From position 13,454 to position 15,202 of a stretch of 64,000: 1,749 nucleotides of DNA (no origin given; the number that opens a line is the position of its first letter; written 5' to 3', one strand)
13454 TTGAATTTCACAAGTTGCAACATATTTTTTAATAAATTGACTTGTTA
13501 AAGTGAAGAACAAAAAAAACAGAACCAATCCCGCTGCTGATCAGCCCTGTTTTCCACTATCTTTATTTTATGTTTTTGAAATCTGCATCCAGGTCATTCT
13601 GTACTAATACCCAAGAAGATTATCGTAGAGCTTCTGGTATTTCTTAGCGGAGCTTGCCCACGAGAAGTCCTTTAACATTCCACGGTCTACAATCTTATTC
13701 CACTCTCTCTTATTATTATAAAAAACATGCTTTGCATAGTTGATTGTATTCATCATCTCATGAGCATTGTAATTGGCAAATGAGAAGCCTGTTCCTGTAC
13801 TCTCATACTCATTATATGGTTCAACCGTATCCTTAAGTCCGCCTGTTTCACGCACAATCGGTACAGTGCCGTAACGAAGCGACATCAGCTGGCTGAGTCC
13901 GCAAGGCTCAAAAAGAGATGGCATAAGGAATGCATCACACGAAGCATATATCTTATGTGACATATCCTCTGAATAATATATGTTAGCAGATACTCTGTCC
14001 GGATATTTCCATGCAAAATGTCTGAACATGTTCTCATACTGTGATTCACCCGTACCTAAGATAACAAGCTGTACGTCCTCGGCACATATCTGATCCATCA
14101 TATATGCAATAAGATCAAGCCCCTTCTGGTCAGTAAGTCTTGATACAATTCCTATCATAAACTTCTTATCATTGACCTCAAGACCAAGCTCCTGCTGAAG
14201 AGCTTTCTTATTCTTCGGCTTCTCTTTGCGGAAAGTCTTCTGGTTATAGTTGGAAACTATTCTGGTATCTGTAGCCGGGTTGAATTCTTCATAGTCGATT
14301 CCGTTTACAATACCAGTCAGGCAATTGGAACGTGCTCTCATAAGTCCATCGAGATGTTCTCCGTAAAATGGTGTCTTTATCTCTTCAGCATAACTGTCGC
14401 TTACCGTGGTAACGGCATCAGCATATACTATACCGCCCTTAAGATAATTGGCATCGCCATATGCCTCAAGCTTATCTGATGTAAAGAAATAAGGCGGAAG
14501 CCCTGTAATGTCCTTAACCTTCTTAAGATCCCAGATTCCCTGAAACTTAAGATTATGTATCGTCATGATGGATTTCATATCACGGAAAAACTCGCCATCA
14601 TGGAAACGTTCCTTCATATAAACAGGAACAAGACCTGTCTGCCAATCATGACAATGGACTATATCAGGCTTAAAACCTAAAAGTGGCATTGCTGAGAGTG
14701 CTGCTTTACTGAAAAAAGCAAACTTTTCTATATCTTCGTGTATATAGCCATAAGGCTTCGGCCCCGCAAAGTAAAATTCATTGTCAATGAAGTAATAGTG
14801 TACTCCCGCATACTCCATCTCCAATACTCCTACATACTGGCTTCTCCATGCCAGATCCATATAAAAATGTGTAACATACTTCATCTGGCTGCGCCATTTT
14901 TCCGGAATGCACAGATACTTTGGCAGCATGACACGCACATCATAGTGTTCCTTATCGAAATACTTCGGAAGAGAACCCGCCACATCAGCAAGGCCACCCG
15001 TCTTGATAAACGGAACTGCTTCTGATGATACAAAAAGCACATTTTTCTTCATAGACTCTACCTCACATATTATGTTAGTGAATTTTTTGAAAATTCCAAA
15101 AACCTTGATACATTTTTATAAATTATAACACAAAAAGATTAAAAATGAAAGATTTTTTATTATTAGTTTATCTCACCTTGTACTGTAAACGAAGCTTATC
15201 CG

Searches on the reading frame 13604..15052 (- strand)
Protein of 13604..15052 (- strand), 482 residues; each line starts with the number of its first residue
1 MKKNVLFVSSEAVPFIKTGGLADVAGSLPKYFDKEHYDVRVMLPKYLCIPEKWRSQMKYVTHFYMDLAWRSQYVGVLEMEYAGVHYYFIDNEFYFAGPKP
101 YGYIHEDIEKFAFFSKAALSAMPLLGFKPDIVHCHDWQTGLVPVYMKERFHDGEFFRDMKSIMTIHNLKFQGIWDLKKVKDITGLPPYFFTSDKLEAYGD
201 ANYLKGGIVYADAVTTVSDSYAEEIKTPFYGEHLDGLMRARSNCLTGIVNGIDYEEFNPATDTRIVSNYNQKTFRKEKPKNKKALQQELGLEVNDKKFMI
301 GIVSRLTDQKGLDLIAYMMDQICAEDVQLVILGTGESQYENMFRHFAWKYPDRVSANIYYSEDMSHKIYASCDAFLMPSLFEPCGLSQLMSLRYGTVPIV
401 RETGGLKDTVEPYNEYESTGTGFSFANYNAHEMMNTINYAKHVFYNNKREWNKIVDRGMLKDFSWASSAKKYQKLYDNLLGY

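Call 8: search_protein_families(library=pfam, proteins=[window:13604-15052:-])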
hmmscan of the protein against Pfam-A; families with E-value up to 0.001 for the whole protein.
window:13604-15052:- (482 aa): 5 families
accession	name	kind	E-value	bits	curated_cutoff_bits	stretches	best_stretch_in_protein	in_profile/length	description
PF08323.17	Glyco_transf_5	-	8.3e-86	288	22.7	1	4-239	1-238/239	Starch synthase catalytic domain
PF00534.26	Glycos_transf_1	-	8.2e-17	61.7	26.4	1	292-440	10-155/172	Glycosyl transferases group 1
PF13692.12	Glyco_trans_1_4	-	9.8e-13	49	27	1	299-437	3-136/142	Glycosyl transferases group 1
PF20706.3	GT4-conflict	-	6.9e-05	22.4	26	1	294-412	194-322/385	Family 4 Glycosyltransferase in conflict systems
PF13439.12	Glyco_transf_4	-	0.00022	21.7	28.5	1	112-227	58-150/170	Glycosyltransferase Family 4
